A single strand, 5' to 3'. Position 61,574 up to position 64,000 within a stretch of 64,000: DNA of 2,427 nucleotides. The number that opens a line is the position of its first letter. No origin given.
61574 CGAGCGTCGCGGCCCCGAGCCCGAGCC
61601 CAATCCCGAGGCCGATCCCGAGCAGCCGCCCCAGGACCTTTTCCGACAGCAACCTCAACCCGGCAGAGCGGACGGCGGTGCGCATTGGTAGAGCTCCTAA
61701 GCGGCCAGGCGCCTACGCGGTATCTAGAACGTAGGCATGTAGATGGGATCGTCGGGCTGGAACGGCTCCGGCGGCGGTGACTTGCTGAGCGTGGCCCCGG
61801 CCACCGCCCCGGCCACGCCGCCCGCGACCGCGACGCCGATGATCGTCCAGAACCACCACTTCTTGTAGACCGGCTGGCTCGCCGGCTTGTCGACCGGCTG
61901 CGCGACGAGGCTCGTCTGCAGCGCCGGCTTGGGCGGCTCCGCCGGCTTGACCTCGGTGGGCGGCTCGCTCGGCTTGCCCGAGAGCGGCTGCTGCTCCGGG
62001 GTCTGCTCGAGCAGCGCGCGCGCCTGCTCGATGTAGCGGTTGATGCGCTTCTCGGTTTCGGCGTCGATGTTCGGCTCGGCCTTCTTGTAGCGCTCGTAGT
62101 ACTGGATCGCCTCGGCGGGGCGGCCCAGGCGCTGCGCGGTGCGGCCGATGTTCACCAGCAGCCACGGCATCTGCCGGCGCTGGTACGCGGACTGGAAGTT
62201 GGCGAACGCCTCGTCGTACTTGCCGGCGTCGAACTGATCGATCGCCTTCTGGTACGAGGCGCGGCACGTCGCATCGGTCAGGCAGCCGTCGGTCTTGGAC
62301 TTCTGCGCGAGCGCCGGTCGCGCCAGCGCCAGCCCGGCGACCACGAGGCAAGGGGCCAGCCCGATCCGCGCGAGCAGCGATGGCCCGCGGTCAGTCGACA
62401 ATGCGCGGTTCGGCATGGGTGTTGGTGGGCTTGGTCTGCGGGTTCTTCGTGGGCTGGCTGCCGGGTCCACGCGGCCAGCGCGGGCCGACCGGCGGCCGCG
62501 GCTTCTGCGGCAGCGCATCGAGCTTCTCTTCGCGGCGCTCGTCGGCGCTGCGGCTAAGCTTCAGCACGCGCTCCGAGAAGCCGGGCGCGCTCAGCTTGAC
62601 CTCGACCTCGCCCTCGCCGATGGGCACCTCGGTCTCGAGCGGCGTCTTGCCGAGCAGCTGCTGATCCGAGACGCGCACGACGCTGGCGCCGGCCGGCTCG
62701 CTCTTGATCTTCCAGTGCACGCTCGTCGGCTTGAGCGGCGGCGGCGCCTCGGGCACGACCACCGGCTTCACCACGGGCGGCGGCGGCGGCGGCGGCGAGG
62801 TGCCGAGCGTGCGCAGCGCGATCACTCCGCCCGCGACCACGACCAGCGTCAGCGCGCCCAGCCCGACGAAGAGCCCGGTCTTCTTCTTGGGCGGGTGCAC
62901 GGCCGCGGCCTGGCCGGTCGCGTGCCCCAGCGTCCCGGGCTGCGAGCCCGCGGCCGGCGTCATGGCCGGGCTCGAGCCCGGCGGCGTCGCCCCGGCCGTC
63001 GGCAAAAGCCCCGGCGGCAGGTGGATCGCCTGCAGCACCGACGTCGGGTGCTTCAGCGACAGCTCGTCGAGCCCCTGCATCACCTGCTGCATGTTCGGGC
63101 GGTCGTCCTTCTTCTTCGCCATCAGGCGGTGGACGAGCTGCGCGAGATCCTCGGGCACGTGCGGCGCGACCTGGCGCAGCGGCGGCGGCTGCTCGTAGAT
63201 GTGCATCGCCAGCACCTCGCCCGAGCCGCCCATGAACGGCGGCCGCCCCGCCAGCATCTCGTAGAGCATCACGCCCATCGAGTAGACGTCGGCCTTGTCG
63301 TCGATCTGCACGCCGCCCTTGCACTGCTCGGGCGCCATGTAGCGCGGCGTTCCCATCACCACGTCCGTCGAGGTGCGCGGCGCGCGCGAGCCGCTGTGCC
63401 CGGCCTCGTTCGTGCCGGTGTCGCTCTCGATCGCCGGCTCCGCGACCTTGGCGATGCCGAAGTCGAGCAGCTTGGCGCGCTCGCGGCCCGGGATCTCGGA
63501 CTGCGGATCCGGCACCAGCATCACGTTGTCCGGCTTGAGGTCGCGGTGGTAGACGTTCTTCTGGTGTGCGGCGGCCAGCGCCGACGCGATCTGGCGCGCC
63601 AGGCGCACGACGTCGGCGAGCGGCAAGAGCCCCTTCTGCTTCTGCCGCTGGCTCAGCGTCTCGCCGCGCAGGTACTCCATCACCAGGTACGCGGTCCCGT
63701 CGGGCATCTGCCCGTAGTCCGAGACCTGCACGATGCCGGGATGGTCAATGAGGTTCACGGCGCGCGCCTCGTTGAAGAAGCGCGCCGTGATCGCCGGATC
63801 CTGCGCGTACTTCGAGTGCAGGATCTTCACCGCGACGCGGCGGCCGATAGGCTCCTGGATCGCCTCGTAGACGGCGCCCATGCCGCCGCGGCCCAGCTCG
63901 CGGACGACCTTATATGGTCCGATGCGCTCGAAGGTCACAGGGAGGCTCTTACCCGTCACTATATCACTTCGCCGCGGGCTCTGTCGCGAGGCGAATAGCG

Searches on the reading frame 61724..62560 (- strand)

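Call 56: search_protein_families(library=pfam, proteins=[window:61724-62560:-], max_evalue=0.001)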
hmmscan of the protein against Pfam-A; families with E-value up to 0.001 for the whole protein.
window:61724-62560:- (278 aa): 7 families
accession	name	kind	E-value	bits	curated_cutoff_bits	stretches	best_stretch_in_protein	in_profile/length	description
PF14559.12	TPR_19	-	6.5e-08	33.2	25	1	110-164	2-57/68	Tetratricopeptide repeat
PF13424.12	TPR_12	-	1.2e-07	32.2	30.1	1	100-157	4-70/77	Tetratricopeptide repeat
PF00515.34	TPR_1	-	2.3e-06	27.6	27.8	0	134-163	3-32/34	Tetratricopeptide repeat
PF07719.23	TPR_2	-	1.1e-05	25.6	27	0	134-164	3-33/34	Tetratricopeptide repeat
PF13181.12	TPR_8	-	4.9e-05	23.6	25.7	1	135-164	4-33/34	Tetratricopeptide repeat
PF13432.12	TPR_16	-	6.2e-05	23.8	32.7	1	103-163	1-62/65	Tetratricopeptide repeat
PF13176.12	TPR_7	-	0.00095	19.5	27.9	0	135-157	2-24/36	Tetratricopeptide repeat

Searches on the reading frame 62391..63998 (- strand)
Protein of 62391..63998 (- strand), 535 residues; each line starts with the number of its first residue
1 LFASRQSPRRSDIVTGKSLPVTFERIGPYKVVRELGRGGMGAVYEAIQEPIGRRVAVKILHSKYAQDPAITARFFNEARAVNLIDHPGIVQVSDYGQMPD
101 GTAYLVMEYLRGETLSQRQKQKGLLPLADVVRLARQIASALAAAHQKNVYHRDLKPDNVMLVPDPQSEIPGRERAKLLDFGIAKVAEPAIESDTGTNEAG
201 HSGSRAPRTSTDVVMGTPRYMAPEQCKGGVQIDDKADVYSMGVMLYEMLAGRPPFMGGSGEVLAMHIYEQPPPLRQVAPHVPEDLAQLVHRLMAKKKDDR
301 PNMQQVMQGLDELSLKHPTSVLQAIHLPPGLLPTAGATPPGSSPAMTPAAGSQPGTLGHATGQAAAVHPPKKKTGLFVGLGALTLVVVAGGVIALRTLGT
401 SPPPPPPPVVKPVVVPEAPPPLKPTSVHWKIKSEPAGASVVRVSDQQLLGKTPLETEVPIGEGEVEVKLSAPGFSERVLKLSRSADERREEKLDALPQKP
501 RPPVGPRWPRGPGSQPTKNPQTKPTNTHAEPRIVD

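Call 56: search_protein_families(library=pfam, proteins=[window:62391-63998:-], max_evalue=0.001)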
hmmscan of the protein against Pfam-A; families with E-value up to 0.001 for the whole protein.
window:62391-63998:- (535 aa): 5 families
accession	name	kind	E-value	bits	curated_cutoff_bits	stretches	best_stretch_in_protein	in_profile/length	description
PF00069.31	Pkinase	-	9.1e-52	176.5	31.7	1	29-308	1-259/263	Protein kinase domain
PF07714.23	PK_Tyr_Ser-Thr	-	1.4e-31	110.2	23.1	1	31-309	3-257/258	Protein tyrosine and serine/threonine kinase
PF03109.22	ABC1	-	0.00017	21.3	22.9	0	102-186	142-217/244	ABC1 atypical kinase-like domain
PF08308.17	PEGA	-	0.00028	21.1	20.8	1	430-476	5-48/71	PEGA domain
PF01636.29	APH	-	0.00051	20.3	23.2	0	43-146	13-109/239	Phosphotransferase enzyme family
